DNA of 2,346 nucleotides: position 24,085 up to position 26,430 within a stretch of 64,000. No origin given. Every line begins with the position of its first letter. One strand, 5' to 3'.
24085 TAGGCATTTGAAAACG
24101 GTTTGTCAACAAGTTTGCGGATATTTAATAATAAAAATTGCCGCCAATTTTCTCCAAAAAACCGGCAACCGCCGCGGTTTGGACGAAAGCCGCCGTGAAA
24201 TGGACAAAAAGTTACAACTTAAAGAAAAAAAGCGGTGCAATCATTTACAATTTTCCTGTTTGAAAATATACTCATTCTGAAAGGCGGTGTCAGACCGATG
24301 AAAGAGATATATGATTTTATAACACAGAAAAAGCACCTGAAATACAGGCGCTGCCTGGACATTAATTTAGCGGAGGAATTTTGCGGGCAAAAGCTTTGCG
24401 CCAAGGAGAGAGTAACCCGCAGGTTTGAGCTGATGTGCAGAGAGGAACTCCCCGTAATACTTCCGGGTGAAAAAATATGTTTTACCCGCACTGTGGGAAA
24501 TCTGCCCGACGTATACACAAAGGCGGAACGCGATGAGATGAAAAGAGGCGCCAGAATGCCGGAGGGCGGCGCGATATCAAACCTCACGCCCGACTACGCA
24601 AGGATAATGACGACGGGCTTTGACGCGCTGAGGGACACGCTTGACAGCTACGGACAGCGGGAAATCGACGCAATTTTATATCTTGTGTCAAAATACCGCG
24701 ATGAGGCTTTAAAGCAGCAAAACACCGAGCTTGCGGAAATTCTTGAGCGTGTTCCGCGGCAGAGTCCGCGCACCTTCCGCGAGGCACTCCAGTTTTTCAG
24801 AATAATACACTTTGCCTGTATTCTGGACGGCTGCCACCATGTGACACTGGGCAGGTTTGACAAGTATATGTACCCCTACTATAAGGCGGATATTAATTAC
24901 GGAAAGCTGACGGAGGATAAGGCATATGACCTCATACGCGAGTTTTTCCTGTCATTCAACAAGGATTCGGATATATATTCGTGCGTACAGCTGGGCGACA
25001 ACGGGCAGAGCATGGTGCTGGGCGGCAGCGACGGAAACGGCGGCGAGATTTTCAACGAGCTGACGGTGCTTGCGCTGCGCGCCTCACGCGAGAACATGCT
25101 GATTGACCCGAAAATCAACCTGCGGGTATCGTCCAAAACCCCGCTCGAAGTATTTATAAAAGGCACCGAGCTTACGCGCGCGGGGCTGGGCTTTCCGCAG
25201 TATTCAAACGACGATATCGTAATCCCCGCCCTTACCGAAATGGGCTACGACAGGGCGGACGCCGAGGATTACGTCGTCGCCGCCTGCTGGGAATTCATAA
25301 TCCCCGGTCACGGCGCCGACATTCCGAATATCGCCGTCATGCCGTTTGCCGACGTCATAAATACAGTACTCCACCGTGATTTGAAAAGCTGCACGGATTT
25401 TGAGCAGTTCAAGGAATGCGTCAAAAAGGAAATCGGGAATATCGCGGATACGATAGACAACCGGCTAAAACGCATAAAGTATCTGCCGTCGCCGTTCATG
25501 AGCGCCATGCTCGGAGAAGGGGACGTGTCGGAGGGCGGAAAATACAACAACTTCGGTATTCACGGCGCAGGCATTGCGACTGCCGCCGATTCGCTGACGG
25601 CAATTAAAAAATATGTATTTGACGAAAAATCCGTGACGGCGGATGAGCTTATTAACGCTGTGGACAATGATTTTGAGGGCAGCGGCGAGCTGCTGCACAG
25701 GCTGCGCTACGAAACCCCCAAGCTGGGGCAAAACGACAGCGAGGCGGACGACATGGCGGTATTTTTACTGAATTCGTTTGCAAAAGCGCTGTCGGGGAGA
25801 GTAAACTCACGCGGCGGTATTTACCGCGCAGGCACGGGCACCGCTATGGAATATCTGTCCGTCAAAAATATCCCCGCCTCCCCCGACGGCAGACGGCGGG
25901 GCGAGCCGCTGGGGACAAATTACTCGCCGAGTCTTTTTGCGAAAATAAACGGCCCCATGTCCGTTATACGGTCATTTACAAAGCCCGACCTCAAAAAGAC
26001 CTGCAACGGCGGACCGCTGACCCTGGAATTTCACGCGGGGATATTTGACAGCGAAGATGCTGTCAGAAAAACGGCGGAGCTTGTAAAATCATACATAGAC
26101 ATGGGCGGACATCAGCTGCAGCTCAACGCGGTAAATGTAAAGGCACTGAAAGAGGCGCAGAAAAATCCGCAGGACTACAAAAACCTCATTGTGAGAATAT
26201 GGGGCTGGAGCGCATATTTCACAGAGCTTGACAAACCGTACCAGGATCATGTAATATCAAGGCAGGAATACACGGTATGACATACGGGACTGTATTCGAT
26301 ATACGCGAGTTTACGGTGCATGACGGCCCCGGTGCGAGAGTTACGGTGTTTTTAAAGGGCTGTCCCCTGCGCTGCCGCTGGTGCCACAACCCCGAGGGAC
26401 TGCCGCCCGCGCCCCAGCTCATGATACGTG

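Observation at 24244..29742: Translationally coupled operon joining a compact eliminase-type glycyl radical enzyme and its activase to a Sip1/raffinose-synthase-like protein and a SAM methyltransferase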

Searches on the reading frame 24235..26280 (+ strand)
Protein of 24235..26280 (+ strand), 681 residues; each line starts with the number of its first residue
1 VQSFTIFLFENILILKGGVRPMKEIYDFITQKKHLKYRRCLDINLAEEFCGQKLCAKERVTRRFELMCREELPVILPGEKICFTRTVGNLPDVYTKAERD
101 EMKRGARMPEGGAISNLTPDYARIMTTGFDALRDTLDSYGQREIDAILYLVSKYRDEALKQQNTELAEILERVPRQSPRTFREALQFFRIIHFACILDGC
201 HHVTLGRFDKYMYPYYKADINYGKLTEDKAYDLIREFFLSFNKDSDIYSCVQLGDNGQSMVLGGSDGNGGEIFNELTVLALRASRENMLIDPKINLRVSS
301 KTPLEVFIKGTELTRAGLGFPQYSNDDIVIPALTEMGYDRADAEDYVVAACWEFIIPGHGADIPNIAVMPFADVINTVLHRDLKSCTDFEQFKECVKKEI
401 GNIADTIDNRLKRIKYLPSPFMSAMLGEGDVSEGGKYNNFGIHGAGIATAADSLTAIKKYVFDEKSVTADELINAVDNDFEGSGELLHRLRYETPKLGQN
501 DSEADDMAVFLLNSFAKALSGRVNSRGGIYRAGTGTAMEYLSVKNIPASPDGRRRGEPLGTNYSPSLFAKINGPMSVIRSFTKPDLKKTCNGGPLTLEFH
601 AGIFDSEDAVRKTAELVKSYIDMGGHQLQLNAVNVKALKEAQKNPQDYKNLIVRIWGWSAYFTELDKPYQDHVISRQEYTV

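Call 3: search_protein_families(library=pfam, proteins=[window:24235-26280:+], max_evalue=0.01)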
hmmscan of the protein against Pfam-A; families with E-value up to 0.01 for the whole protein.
window:24235-26280:+ (681 aa): 2 families
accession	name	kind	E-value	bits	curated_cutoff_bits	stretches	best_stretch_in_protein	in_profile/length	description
PF02901.20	PFL-like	-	1.3e-87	295.5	24.3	1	136-536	209-639/647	Pyruvate formate lyase-like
PF01228.26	Gly_radical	-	7.2e-18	65.5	22.2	1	563-663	5-106/106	Glycine radical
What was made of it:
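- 24298..26280 (+): Compact glycyl radical enzyme, 660 aa, C-x-E type. PFL-like and Gly_radical domains (call 3).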

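Call 4: search_protein_families(library=ncbifam, proteins=[window:24235-26280:+], max_evalue=0.01)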
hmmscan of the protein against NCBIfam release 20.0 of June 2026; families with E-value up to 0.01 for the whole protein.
window:24235-26280:+ (681 aa): 12 families
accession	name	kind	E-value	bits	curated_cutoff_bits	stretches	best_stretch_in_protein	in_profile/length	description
TIGR01774.1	PFL2-3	subfamily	1.1e-93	314.9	678.2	1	159-679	231-784/786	formate C-acetyltransferase/glycerol dehydratase family glycyl radical enzyme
NF043068.1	glycl_HYPD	equivalog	5.7e-89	299.2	1100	1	134-679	204-782/784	trans-4-hydroxy-L-proline dehydratase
NF048009.1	SfplDhtHpfGKleb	equivalog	2.2e-84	284.1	1000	2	402-679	538-822/824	(2S)-3-sulfopropanediol dehydratase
NF007437.0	PRK09983.1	equivalog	4.3e-79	266.5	1109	1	151-679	214-763/765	formate C-acetyltransferase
NF048011.1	SfplDhtHpsGDes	equivalog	2.4e-74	251.1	1000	2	436-679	576-819/821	(2S)-3-sulfopropanediol dehydratase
TIGR04394.1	choline_CutC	equivalog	1.3e-72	245.6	1050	1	139-677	214-784/789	choline trimethylamine-lyase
NF033718.1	indole_decarb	equivalog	8.3e-66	222.8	1100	3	487-680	673-867/868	indoleacetate decarboxylase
NF033715.1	glycyl_HPDL_Lrg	equivalog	1.6e-53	181.8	1150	3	148-331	294-483/901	4-hydroxyphenylacetate decarboxylase large subunit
TIGR01255.1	pyr_form_ly_1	equivalog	1.3e-22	80.1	994.2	1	388-676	456-738/744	formate C-acetyltransferase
NF038360.1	rad_fix_GrcA3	exception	4.9e-13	49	158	1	609-677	5-73/78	autonomous glycyl radical cofactor GrcA3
NF008341.1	PRK11127.1-1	equivalog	1.3e-06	28.3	145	1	624-677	22-75/80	autonomous glycyl radical cofactor GrcA2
TIGR04365.1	spare_glycyl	equivalog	8.3e-06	26.1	170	1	623-676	67-120/126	autonomous glycyl radical cofactor GrcA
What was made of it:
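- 24298..26280 (+): Below every NCBIfam equivalog cut-off (call 4).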

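Call 8: find_homologous_proteins(query=window:24298-26280:+)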
Query window:24298-26280:+ (660 aa): 6858 proteins with E <= 0.001 among 8000 candidates; the best 120 are listed.
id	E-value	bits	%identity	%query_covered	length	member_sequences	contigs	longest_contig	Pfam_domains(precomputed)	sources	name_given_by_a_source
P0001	0.0e+0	1521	100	100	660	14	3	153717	PF02901.21,PF01228.27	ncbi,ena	-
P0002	0.0e+0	1148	76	100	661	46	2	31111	PF02901.21,PF01228.27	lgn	-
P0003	0.0e+0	1048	70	100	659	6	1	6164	PF02901.21,PF01228.27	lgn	-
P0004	0.0e+0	1037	67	100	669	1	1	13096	PF02901.21,PF01228.27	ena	-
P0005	2.3e-296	1003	66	100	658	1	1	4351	PF02901.21,PF01228.27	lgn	-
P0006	4.2e-261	886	60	99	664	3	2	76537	PF02901.21,PF01228.27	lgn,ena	-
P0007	7.6e-261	885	61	99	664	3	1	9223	PF02901.21,PF01228.27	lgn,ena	-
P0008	5.1e-260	883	58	100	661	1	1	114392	PF02901.21,PF01228.27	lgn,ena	-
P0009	6.7e-258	876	60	100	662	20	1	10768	PF02901.21,PF01228.27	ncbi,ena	-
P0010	7.6e-258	875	60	100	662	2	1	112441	PF02901.21,PF01228.27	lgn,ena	-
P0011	1.9e-257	874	60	100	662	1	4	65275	PF02901.21,PF01228.27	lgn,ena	-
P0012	3.0e-257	873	60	100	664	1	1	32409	PF02901.21,PF01228.27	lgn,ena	-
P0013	3.3e-257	873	61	100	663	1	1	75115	PF02901.21,PF01228.27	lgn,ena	-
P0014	7.0e-257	872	59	100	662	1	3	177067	PF02901.21,PF01228.27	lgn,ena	-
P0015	8.1e-257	872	59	100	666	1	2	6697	PF02901.21,PF01228.27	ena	-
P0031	2.9e-255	867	60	100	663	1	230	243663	PF02901.21,PF01228.27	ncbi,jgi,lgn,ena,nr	ncbi:MAG: pyruvate formate-lyase [Lachnospiraceae bacterium]|jgi:pyruvate-formate lyase|nr:pyruvate 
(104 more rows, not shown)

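Call 9: search_solved_structures(query=window:24298-26280:+, show_alignments=2)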
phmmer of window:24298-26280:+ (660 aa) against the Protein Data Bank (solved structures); distinct sequences matched with E-value up to 0.001: 35.
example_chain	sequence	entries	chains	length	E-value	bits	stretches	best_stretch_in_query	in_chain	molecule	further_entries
1r8w_A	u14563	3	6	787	3.8e-79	270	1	134-659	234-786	glycerol dehydratase | B12-independent glycerol dehydratase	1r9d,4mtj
6vxc_A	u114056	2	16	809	1.3e-71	245.1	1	113-659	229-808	Trans-4-hydroxy-L-proline dehydratase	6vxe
8yjo_A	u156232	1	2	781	1.2e-69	238.6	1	135-657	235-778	Probable dehydratase PflD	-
8id0_A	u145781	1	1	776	5.8e-69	236.4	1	134-658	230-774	formate C-acetyltransferase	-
9f3w_A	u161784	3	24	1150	2.2e-68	234.5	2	129-656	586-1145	Choline trimethylamine-lyase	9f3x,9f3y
5i2a_A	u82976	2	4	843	3.6e-67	230.4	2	115-459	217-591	Diol-dehydratase | Diol dehydratase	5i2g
2f3o_A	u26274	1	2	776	2.7e-60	207.7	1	130-655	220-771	pyruvate formate-lyase 2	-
9rco_A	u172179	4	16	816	7.3e-60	206.3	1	129-657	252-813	Glycyl radical protein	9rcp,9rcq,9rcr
5a0z_A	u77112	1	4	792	9e-59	202.7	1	129-656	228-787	CHOLINE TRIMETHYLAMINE LYASE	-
5a0u_A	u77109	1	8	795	9.2e-59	202.7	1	129-656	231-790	CHOLINE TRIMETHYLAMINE LYASE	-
9ht9_A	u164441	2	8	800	2.1e-57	198.1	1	128-655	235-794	Choline trimethylamine-lyase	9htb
9r0v_A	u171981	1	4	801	2.2e-57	198.1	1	128-655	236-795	Choline trimethylamine-lyase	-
5faw_A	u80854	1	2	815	2.3e-57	198.1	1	128-655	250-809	Choline trimethylamine-lyase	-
6vue_A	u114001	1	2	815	2.3e-57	198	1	128-655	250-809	Choline trimethylamine-lyase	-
5fay_A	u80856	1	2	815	2.3e-57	198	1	128-655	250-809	Choline trimethylamine-lyase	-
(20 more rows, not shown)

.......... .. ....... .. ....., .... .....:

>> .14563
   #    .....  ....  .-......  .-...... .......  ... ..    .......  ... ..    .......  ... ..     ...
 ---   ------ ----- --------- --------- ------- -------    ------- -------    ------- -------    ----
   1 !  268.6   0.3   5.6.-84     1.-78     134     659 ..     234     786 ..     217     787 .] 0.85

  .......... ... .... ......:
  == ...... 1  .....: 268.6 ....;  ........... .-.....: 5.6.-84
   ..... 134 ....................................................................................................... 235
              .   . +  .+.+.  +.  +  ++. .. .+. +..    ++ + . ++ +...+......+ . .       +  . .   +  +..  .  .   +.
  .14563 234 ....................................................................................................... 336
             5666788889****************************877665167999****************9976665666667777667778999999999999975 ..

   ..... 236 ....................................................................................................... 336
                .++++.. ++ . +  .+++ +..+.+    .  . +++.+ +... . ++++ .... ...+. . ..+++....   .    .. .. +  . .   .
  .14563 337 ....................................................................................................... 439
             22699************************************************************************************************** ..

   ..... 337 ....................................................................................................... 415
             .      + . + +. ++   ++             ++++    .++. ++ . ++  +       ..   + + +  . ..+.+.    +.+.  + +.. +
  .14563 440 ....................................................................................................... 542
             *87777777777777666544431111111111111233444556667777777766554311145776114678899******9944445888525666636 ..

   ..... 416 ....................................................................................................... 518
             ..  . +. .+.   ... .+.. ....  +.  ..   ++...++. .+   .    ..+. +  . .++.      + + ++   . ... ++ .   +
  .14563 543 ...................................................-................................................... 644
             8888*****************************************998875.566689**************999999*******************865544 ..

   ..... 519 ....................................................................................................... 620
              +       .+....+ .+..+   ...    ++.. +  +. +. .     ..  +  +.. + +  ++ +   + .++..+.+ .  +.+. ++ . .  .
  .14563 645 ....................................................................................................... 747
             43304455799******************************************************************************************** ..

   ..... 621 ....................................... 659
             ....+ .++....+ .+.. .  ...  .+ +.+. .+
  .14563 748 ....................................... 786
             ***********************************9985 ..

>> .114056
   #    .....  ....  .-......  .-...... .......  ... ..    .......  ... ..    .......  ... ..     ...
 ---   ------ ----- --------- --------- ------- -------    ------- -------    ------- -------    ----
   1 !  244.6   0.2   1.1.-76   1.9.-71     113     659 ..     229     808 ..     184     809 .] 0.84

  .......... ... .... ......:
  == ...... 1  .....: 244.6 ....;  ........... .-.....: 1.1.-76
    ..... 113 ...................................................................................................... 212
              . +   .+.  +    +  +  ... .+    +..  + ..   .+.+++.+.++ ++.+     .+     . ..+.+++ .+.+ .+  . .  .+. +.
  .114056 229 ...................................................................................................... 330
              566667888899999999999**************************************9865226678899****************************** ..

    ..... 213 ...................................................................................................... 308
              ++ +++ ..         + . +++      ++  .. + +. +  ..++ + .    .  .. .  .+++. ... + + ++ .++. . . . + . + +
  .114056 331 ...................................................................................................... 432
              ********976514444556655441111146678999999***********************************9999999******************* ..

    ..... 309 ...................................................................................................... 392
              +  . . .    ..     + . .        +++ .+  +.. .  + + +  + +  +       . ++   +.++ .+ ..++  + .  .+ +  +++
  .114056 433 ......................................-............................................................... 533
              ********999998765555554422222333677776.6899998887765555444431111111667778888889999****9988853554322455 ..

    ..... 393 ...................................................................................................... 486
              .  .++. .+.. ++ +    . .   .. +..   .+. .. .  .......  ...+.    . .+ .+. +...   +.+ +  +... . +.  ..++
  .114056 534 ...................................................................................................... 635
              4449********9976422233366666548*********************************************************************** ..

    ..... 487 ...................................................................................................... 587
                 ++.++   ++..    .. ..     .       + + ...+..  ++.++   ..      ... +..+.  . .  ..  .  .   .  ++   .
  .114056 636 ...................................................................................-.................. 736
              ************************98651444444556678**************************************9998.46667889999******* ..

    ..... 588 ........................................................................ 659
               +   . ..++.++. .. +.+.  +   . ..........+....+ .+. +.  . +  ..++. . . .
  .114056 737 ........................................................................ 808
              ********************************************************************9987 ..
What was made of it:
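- PFL structures are among the weakest GRE matches, at E 8e-21 (call 9).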

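Call 10: find_encoding_contigs(protein=P0001, flank=8000, max_places=4)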
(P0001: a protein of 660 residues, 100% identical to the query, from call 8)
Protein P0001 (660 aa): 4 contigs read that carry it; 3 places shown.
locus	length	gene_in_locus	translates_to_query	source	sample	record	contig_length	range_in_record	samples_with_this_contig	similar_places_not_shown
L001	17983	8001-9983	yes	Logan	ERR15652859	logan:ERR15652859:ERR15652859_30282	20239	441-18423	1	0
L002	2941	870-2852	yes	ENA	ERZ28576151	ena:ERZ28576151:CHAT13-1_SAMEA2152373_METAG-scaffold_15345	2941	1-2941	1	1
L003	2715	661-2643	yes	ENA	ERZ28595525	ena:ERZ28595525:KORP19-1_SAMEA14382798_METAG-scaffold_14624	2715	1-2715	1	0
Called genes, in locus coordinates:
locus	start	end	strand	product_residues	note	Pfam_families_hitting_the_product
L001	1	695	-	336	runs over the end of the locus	PF00953:Glycos_transf_4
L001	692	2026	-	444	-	PF01225:Mur_ligase (weak), PF08245:Mur_ligase_M, PF02875:Mur_ligase_C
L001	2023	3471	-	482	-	PF01225:Mur_ligase, PF08245:Mur_ligase_M, PF02875:Mur_ligase_C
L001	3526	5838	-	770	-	PF03717:PBP_dimer, PF00905:Transpeptidase, PF03793:PASTA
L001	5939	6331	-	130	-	PF04977:DivIC (weak)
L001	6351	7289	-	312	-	PF01795:Methyltransf_5, PF13649:Methyltransf_25 (faint), PF13847:Methyltransf_31 (faint)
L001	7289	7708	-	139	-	PF02381:MraZ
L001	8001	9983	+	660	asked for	PF02901:PFL-like, PF01228:Gly_radical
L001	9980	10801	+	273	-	PF13353:Fer4_12, PF04055:Radical_SAM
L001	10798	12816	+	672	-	PF05691:Raffinose_syn, PF01055:Glyco_hydro_31_2nd, PF02065:Melibiase (weak)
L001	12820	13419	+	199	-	PF01209:Ubie_methyltran, PF05401:NodS, PF01135:PCMT, PF13489:Methyltransf_23, PF13847:Methyltransf_31, PF08241:Methyltransf_11, PF08242:Methyltransf_12, PF13649:Methyltransf_25, +3 more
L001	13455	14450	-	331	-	PF13280:WYL, PF25583:WCX (weak)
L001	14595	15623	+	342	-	PF01595:CNNM, PF00571:CBS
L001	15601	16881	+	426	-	PF01595:CNNM, PF00571:CBS, PF03471:CorC_HlyC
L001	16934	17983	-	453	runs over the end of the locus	PF01522:Polysacc_deac_1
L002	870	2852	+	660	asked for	PF02901:PFL-like, PF01228:Gly_radical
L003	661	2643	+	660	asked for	PF02901:PFL-like, PF01228:Gly_radical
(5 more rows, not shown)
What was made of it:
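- Checked: This start gives the same 660-aa protein as public gene calls (calls 8, 10).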

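Call 11: find_encoding_contigs(protein=P0031, flank=8000, max_places=6)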
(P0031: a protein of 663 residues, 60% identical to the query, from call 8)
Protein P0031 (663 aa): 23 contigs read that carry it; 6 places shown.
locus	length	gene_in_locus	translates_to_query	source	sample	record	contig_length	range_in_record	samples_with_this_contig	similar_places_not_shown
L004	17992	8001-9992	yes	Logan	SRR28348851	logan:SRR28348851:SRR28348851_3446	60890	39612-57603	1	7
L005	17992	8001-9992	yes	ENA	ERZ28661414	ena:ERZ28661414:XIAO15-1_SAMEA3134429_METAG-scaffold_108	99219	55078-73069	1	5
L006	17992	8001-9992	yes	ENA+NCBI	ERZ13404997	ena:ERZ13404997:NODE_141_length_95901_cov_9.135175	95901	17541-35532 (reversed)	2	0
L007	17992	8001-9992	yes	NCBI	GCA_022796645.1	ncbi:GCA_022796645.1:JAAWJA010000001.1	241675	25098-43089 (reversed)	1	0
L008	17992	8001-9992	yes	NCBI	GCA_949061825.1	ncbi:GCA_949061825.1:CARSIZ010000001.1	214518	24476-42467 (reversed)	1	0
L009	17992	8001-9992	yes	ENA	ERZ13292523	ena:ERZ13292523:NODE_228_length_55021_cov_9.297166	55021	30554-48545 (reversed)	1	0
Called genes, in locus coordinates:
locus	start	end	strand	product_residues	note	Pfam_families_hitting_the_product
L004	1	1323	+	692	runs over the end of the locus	PF08531:Bac_rhamnosid_N, PF05592:Bac_rhamnosid, PF17389:Bac_rhamnosid6H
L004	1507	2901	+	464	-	PF01547:SBP_bac_1, PF13416:SBP_bac_8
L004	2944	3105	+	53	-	-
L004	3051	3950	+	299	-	PF00528:BPD_transp_1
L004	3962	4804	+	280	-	PF00528:BPD_transp_1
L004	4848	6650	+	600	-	PF07944:Beta-AFase-like_GH127_cat, PF20736:Glyco_hydro127M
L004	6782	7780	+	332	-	PF00356:LacI, PF00532:Peripla_BP_1, PF13407:Peripla_BP_4, PF13377:Peripla_BP_3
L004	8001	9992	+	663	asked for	PF02901:PFL-like, PF01228:Gly_radical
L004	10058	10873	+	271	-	PF13353:Fer4_12, PF04055:Radical_SAM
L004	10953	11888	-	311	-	PF00696:AA_kinase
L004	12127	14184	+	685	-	PF02449:Glyco_hydro_42, PF14488:DUF4434 (faint), PF08532:Glyco_hydro_42M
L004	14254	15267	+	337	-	PF02463:SMC_N (weak), PF13191:AAA_16 (weak), PF00005:ABC_tran, PF13304:AAA_21 (faint), PF09383:NIL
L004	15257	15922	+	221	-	PF00528:BPD_transp_1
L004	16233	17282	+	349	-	PF04754:Transposase_31 (weak)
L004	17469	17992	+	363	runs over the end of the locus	PF00356:LacI, PF13407:Peripla_BP_4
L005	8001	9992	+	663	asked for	PF02901:PFL-like, PF01228:Gly_radical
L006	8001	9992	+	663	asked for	PF02901:PFL-like, PF01228:Gly_radical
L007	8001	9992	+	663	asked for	PF02901:PFL-like, PF01228:Gly_radical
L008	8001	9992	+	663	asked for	PF02901:PFL-like, PF01228:Gly_radical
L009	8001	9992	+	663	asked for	PF02901:PFL-like, PF01228:Gly_radical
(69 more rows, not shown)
